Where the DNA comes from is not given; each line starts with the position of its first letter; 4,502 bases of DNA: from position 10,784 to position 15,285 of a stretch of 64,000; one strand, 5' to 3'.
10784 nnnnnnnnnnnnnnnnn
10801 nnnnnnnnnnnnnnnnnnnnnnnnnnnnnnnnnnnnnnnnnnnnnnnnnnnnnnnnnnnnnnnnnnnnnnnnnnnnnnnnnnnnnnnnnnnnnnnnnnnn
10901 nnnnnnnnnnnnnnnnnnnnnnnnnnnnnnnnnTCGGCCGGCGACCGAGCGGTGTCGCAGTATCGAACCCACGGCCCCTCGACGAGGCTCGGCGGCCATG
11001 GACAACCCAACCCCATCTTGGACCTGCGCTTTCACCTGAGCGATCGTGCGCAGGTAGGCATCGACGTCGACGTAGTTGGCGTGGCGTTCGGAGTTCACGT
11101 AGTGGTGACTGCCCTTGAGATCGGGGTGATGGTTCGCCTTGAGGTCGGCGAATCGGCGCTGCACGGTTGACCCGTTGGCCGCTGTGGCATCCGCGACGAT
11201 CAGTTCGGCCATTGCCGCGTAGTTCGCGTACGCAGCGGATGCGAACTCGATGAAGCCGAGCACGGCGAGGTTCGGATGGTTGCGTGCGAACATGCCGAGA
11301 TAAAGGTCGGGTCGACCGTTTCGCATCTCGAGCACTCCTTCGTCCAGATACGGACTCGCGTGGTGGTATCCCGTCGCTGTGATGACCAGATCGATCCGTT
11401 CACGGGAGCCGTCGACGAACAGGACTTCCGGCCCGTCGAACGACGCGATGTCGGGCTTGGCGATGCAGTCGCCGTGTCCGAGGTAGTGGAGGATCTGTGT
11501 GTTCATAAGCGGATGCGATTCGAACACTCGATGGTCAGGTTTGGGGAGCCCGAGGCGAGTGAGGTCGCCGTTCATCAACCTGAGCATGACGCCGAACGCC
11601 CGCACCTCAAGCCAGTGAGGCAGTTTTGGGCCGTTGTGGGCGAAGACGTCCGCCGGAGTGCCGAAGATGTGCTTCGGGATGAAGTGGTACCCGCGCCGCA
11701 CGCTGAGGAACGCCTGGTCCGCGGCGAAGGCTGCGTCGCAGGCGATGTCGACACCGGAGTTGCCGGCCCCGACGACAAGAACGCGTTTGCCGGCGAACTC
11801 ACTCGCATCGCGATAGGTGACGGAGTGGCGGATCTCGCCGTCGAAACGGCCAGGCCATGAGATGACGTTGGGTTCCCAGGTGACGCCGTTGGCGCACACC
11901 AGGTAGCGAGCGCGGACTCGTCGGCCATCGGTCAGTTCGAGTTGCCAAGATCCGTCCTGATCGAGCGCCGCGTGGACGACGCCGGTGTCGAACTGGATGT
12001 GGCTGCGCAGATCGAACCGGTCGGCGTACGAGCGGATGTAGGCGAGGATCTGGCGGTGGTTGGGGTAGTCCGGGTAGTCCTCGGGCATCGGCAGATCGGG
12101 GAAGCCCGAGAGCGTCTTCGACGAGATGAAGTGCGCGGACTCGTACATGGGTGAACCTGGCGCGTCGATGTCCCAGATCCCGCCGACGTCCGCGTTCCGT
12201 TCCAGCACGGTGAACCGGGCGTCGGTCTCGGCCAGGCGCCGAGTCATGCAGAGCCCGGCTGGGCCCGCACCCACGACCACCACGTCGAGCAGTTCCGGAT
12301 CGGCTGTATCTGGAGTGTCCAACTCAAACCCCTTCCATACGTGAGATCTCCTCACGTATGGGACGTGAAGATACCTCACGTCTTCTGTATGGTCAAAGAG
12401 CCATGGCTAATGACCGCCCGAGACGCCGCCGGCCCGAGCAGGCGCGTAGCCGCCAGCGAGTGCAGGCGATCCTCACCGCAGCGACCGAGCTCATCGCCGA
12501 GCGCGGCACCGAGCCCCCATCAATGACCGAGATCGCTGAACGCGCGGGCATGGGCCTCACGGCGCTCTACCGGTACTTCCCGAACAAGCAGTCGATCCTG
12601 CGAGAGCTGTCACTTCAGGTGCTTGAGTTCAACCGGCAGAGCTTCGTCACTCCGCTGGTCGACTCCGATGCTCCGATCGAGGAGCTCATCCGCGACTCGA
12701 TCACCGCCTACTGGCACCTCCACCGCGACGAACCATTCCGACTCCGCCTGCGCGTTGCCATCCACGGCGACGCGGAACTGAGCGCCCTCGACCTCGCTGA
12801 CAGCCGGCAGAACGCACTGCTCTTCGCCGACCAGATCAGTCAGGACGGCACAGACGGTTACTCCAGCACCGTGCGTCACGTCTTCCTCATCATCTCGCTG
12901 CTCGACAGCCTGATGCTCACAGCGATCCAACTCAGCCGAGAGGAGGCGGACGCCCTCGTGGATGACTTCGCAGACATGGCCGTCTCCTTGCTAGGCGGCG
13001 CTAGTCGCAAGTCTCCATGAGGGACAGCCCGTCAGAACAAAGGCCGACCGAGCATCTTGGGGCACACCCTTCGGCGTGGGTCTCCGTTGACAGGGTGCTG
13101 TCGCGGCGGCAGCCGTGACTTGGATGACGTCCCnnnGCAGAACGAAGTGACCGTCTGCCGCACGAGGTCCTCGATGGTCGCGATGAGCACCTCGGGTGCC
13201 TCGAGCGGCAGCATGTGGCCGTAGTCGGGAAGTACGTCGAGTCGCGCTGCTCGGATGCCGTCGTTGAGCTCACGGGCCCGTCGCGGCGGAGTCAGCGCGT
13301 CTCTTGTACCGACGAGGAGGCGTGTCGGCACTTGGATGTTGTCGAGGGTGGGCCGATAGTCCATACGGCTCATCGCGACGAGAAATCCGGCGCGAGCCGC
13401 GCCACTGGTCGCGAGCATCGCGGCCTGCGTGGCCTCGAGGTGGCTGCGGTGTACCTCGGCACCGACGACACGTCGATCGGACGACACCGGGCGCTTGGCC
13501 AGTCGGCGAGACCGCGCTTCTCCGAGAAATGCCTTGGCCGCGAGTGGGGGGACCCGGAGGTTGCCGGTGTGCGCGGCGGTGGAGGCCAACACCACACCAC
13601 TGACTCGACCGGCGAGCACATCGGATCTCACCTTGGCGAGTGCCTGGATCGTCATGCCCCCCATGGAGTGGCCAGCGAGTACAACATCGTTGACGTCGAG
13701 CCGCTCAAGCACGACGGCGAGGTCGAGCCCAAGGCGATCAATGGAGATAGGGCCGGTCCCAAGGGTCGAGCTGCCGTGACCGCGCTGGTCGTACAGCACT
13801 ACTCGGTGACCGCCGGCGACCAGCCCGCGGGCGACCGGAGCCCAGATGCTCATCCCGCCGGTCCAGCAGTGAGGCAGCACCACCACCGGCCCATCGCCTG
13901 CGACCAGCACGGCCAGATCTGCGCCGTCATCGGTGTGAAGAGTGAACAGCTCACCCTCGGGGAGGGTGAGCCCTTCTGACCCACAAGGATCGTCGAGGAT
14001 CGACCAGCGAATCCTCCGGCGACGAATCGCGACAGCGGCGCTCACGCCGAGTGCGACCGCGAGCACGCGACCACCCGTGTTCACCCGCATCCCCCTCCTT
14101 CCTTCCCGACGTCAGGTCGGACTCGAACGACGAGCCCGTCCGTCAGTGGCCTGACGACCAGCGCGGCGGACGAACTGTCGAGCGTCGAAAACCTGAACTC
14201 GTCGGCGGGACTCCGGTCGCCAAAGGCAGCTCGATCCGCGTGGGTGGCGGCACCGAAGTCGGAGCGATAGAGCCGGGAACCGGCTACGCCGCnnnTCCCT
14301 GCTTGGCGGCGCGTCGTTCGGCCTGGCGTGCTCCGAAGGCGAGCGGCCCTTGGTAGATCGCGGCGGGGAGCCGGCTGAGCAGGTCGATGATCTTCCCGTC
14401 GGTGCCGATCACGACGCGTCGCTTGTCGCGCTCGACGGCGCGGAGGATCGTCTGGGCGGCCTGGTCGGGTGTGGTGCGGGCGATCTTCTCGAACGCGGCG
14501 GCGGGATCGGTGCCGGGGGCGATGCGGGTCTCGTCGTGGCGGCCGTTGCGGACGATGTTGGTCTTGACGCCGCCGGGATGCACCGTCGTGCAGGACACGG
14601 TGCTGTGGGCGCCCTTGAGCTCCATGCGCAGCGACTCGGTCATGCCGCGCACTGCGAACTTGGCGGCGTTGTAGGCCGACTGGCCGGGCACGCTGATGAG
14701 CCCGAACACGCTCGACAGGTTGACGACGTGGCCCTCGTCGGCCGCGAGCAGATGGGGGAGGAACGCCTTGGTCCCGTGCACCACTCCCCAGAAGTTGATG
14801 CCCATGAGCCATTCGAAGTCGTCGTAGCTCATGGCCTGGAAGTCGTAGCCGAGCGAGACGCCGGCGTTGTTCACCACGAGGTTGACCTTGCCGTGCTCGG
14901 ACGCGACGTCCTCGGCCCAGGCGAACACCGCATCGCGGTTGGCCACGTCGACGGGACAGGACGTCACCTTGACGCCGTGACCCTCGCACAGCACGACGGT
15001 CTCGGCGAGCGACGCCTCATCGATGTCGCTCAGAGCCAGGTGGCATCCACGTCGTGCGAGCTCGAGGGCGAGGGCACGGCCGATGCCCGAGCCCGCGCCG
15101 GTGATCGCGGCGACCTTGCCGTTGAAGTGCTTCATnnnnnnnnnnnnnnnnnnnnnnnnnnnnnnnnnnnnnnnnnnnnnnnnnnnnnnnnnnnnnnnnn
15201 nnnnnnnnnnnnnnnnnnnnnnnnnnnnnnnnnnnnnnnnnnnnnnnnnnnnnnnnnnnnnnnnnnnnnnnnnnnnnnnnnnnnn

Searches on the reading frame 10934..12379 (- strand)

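Call 44: search_protein_families(library=pfam, proteins=[window:10934-12379:-], max_evalue=0.001)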
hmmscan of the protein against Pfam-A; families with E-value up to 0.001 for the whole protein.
window:10934-12379:- (482 aa): 12 families
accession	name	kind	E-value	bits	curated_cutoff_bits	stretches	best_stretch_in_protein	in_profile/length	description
PF00743.25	FMO-like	-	1.2e-51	176.2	22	1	33-385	4-379/532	Flavin-binding monooxygenase-like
PF13738.12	Pyr_redox_3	-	6.9e-23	81.8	30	1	34-217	1-184/305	Pyridine nucleotide-disulphide oxidoreductase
PF07992.20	Pyr_redox_2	-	4.4e-13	49.8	26.1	1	32-221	2-166/291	Pyridine nucleotide-disulphide oxidoreductase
PF13434.12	Lys_Orn_oxgnase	-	4.7e-08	33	21.3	1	124-222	108-213/339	L-lysine 6-monooxygenase/L-ornithine 5-monooxygenase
PF13450.12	NAD_binding_8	-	6.3e-08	33.2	21.9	1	35-67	1-33/68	NAD(P)-binding Rossmann-like domain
PF01946.23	Thi4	-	1.1e-07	31.8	26.2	1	31-69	18-58/235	Thi4 family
PF03486.20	HI0933_like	-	1.8e-06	28.1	50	0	32-66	2-36/244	HI0933-like protein Rossmann domain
PF01266.30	DAO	-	2.5e-06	27.7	27.9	1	32-66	1-35/353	FAD dependent oxidoreductase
PF13454.12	NAD_binding_9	-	6.8e-06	26.6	21.8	0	34-165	1-153/155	FAD-NAD(P)-binding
PF00070.33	Pyr_redox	-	5.5e-05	24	22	0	33-66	2-35/82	Pyridine nucleotide-disulphide oxidoreductase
PF05834.18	Lycopene_cycl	-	0.00012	21.7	23.4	0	32-61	1-32/380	Lycopene cyclase protein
PF01494.25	FAD_binding_3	-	0.00018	21.3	22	0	32-63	3-34/349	FAD binding domain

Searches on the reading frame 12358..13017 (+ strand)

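Call 44: search_protein_families(library=pfam, proteins=[window:12358-13017:+], max_evalue=0.001)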
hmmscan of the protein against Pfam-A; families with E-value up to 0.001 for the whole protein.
window:12358-13017:+ (220 aa): 2 families
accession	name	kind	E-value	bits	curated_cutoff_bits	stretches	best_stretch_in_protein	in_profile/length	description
PF00440.29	TetR_N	-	2e-14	53.5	24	1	38-84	1-47/47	Bacterial regulatory proteins, tetR family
PF17928.6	TetR_C_22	-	3.5e-12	47.1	26.4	1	107-210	3-107/113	Tetracyclin repressor-like, C-terminal domain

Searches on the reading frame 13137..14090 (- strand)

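Call 44: search_protein_families(library=pfam, proteins=[window:13137-14090:-], max_evalue=0.001)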
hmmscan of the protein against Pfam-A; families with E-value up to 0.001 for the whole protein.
window:13137-14090:- (318 aa): 3 families
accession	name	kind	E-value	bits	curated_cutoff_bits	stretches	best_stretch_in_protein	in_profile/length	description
PF00561.26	Abhydrolase_1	-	5.6e-23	82.3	25.8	1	68-299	1-245/245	alpha/beta hydrolase fold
PF12697.13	Abhydrolase_6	-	2.7e-22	80.9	26.3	1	70-304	1-216/217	Alpha/beta hydrolase family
PF12146.15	Hydrolase_4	-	4.9e-21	75.6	27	1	69-297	6-237/239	Serine aminopeptidase, S33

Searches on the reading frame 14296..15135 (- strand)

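Call 44: search_protein_families(library=pfam, proteins=[window:14296-15135:-], max_evalue=0.001)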
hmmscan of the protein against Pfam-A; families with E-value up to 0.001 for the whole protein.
window:14296-15135:- (280 aa): 3 families
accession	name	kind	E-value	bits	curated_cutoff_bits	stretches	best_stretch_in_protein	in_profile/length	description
PF00106.31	adh_short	-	3.4e-50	170.7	26.6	1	7-202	1-194/195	short chain dehydrogenase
PF13561.12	adh_short_C2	-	7.2e-36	124.4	27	1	13-230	1-213/236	Enoyl-(Acyl carrier protein) reductase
PF08659.16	KR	-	1.2e-14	55.1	22.6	1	11-171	5-165/180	KR domain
